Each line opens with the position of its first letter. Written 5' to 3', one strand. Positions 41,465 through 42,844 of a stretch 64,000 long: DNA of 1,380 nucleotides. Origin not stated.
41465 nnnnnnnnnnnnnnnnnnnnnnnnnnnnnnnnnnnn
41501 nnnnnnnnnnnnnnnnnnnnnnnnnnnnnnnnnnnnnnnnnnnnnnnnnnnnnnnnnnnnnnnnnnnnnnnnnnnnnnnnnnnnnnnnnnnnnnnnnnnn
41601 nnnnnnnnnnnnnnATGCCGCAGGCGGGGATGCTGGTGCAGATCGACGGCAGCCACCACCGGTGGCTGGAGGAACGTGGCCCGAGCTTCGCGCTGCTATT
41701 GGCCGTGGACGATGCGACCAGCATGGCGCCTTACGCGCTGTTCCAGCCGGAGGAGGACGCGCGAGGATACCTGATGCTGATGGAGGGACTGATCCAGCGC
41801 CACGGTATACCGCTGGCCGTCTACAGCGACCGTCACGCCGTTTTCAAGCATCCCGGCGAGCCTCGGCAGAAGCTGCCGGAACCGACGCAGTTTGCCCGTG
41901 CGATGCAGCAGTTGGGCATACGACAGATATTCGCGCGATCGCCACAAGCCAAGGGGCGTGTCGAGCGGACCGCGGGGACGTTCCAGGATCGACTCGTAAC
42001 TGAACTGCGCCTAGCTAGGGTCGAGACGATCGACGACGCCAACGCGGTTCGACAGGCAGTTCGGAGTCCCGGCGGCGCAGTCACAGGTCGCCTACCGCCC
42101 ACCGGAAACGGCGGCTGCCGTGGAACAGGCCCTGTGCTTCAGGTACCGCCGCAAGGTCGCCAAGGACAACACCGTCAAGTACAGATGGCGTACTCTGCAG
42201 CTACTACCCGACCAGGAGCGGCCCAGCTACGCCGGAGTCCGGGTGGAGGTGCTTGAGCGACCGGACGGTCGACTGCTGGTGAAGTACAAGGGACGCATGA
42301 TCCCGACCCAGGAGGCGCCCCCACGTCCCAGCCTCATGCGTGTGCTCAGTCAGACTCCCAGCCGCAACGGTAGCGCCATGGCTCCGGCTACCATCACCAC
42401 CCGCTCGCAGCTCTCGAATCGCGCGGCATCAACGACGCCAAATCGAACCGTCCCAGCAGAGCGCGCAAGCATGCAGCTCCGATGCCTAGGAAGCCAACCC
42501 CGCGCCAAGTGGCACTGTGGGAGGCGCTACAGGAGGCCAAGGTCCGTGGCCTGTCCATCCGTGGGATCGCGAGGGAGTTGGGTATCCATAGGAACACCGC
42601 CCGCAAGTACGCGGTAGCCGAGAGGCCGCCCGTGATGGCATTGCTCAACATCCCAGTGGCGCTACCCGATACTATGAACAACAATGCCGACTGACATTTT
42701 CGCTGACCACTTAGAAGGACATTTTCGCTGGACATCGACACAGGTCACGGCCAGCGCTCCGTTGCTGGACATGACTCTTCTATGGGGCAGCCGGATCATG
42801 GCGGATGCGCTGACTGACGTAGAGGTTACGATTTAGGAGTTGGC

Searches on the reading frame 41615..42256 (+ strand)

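Call 5: search_protein_families(library=pfam, proteins=[window:41615-42256:+], max_evalue=0.1)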
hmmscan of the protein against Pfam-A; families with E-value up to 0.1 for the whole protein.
window:41615-42256:+ (213 aa): 0 families

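Call 70: search_protein_families(library=ncbifam, proteins=[window:41615-42256:+], max_evalue=0.001)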
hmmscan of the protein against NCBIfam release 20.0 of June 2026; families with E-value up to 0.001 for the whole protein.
window:41615-42256:+ (213 aa): 3 families
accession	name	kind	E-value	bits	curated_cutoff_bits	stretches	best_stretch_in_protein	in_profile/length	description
NF033594.2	transpos_ISNCY_2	equivalog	1.8e-60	205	250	1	2-145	124-268/368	ISNCY family transposase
NF033577.2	transpos_IS481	equivalog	5.4e-14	52.4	224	1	4-132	128-248/284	IS481 family transposase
NF033546.1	transpos_IS21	equivalog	0.00027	20.6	160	1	5-145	115-258/294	IS21 family transposase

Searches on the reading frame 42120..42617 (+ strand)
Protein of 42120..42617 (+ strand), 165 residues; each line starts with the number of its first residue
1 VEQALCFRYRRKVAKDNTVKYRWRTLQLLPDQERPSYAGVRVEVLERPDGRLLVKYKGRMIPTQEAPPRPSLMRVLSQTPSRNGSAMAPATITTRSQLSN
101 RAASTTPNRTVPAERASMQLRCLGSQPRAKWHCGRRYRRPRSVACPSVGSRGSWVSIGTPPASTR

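Call 5: search_protein_families(library=pfam, proteins=[window:42120-42617:+], max_evalue=0.1)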
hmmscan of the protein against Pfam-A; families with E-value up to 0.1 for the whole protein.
window:42120-42617:+ (165 aa): 0 families

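Call 70: search_protein_families(library=ncbifam, proteins=[window:42120-42617:+], max_evalue=0.001)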
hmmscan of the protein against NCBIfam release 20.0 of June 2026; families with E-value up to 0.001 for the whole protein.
window:42120-42617:+ (165 aa): 1 family
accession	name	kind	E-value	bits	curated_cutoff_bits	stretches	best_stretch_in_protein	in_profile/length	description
NF033594.2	transpos_ISNCY_2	equivalog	2.5e-06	26.9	250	1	2-64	302-365/368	ISNCY family transposase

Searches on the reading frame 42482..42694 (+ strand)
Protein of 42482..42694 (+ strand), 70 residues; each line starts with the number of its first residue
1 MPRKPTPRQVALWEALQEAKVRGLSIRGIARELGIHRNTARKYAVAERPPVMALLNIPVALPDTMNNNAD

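Call 5: search_protein_families(library=pfam, proteins=[window:42482-42694:+], max_evalue=0.1)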
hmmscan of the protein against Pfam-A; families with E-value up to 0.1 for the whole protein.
window:42482-42694:+ (70 aa): 10 families
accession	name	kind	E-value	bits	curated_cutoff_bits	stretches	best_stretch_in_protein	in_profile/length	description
PF13384.12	HTH_23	-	6.1e-05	23.2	24.6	1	13-42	8-36/50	Homeodomain-like domain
PF13556.12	HTH_30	-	0.0028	17.9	27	1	21-41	10-30/59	PucR C-terminal helix-turn-helix domain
PF08281.18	Sigma70_r4_2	-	0.0031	17.6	25.7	1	19-43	22-46/54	Sigma-70, region 4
PF13936.12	HTH_38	-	0.0036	17.4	27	1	15-39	12-36/44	Helix-turn-helix domain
PF07453.19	NUMOD1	-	0.011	16.5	22.8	1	25-44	18-37/37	NUMOD1 domain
PF16677.11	GP3_package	-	0.019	15.6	29.4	1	18-54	28-64/105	DNA-packaging protein gp3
PF01381.28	HTH_3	-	0.028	14.9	23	1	22-50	8-36/55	Helix-turn-helix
PF13518.12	HTH_28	-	0.037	14.6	25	1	14-42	4-31/52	Helix-turn-helix domain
PF09339.16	HTH_IclR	-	0.046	14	22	1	21-43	16-38/52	IclR helix-turn-helix domain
PF08279.18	HTH_11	-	0.054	13.8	25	1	12-43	5-35/55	HTH domain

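Call 70: search_protein_families(library=ncbifam, proteins=[window:42482-42694:+], max_evalue=0.001)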
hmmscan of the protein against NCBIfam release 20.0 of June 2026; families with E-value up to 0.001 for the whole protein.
window:42482-42694:+ (70 aa): 1 family
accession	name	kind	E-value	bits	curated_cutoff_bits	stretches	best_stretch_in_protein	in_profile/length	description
NF033546.1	transpos_IS21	equivalog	6.6e-06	25.9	160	1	18-46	3-31/294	IS21 family transposase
